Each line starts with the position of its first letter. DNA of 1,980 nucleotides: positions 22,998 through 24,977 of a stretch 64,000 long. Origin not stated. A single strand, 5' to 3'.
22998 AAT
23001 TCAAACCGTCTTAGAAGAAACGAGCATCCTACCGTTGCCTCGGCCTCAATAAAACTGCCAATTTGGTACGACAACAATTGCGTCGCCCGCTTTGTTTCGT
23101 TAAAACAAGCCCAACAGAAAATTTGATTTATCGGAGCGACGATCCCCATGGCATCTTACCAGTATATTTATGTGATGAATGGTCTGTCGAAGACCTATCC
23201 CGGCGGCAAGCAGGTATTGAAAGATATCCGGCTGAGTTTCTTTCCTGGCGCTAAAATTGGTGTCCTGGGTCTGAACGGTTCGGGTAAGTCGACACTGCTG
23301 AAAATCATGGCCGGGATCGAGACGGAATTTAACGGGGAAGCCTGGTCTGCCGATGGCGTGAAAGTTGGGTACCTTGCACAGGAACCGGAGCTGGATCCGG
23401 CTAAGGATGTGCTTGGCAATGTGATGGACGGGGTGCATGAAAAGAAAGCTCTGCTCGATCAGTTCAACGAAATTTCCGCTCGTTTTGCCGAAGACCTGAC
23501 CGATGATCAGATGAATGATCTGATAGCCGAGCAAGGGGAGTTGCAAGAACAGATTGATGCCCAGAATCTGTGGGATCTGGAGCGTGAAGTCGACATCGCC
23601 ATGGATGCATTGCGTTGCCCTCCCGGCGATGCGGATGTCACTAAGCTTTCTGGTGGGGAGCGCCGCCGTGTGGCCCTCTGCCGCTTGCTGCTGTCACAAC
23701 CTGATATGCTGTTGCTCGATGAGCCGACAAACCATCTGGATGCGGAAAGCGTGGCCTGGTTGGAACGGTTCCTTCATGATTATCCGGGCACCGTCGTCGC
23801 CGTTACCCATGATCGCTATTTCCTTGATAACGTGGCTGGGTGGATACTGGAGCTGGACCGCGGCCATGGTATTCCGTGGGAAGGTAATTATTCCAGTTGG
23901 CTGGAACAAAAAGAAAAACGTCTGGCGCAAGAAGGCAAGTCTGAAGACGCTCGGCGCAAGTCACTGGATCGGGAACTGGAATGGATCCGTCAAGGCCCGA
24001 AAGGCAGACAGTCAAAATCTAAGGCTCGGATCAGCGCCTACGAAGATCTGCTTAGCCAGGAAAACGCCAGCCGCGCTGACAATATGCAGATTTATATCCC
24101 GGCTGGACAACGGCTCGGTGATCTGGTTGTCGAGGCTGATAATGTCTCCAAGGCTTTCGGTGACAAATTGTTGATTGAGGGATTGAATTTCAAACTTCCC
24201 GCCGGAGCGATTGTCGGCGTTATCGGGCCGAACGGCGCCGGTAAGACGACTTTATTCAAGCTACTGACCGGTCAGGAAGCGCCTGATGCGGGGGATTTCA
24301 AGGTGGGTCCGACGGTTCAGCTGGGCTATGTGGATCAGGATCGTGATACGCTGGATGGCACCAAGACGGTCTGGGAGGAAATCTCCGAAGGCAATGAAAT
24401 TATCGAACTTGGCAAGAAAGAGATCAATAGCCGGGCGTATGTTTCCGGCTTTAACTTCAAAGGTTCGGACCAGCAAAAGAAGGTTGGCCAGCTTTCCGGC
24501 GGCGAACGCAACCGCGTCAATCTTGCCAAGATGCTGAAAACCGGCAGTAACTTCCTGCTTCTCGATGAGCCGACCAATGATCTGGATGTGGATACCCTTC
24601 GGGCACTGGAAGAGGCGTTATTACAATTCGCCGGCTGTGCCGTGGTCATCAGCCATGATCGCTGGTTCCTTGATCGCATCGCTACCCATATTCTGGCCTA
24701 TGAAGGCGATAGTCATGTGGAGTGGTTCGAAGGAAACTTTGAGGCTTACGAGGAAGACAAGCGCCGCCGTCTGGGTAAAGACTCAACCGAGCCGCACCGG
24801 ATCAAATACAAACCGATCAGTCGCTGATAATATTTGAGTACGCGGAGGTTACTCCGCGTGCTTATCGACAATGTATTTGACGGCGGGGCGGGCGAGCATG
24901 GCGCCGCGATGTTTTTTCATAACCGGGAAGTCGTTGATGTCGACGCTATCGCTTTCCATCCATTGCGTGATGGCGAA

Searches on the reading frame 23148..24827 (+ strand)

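Call 66: search_protein_families(library=pfam, proteins=[window:23148-24827:+], max_evalue=0.00001)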
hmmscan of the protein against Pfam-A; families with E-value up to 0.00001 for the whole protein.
window:23148-24827:+ (559 aa): 4 families
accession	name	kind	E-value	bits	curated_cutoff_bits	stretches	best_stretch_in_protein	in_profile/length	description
PF00005.33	ABC_tran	-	2.4e-53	180.8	25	2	344-477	2-137/137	ABC transporter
PF13304.12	AAA_21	-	2.7e-14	54.4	27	0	355-374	1-20/304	AAA domain, putative AbiEii toxin, Type IV TA system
PF12848.13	ABC_tran_Xtn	-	1.6e-13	50.9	25.9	1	234-309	1-78/85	ABC transporter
PF02463.25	SMC_N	-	5.4e-08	33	40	0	37-52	27-42/220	RecF/RecN/SMC N terminal domain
